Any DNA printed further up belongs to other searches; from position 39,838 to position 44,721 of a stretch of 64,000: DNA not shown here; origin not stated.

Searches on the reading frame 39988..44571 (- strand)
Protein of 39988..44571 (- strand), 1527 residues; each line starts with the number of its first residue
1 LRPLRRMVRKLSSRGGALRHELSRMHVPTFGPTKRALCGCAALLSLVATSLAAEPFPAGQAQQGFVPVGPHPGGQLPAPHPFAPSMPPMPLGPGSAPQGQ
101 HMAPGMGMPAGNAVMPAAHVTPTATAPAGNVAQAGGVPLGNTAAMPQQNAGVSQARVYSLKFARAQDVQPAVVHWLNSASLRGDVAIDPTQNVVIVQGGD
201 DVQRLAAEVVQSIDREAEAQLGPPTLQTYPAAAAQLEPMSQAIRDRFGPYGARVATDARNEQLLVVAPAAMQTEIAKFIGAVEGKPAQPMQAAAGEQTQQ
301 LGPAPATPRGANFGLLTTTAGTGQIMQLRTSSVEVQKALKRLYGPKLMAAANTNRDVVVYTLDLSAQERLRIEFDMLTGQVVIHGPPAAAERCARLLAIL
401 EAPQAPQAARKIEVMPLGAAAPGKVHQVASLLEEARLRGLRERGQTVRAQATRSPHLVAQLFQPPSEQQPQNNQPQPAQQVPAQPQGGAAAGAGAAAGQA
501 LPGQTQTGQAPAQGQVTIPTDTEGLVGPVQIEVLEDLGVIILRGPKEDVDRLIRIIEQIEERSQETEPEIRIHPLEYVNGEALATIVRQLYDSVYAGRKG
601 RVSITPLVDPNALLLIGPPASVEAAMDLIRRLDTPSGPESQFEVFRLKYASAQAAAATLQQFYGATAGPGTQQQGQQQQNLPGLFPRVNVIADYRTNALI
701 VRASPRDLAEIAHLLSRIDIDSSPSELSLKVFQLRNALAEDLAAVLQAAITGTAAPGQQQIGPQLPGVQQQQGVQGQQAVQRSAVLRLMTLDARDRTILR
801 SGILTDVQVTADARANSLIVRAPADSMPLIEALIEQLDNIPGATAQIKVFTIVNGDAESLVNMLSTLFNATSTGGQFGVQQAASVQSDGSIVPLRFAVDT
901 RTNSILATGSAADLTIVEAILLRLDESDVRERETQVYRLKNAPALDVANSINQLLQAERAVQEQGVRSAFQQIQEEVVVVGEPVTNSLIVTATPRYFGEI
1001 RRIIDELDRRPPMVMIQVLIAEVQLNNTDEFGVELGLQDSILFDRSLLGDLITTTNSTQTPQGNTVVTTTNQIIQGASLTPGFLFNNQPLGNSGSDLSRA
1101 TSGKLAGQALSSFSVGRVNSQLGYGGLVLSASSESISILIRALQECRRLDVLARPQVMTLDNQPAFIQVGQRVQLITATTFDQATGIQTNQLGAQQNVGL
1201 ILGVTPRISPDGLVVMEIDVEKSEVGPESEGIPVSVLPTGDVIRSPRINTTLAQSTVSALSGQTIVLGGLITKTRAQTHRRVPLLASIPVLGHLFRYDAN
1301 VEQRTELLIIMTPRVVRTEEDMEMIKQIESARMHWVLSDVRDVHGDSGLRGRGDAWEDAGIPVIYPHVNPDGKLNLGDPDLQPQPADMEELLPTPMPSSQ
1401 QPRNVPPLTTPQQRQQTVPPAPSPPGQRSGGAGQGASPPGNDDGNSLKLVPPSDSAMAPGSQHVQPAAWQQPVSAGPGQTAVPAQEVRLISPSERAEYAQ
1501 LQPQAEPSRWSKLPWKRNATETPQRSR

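Call 80: search_protein_families(library=pfam, proteins=[window:39988-44571:-], max_evalue=0.00001)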
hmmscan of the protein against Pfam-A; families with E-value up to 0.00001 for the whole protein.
window:39988-44571:- (1527 aa): 2 families
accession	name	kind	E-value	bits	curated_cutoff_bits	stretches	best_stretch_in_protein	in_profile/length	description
PF03958.22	Secretin_N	-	1.4e-82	272.3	28.2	6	643-722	2-67/69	Bacterial type II/III secretion system short domain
PF00263.26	Secretin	-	2e-43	148.3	27.5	1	1142-1317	1-169/169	Bacterial type II and III secretion system protein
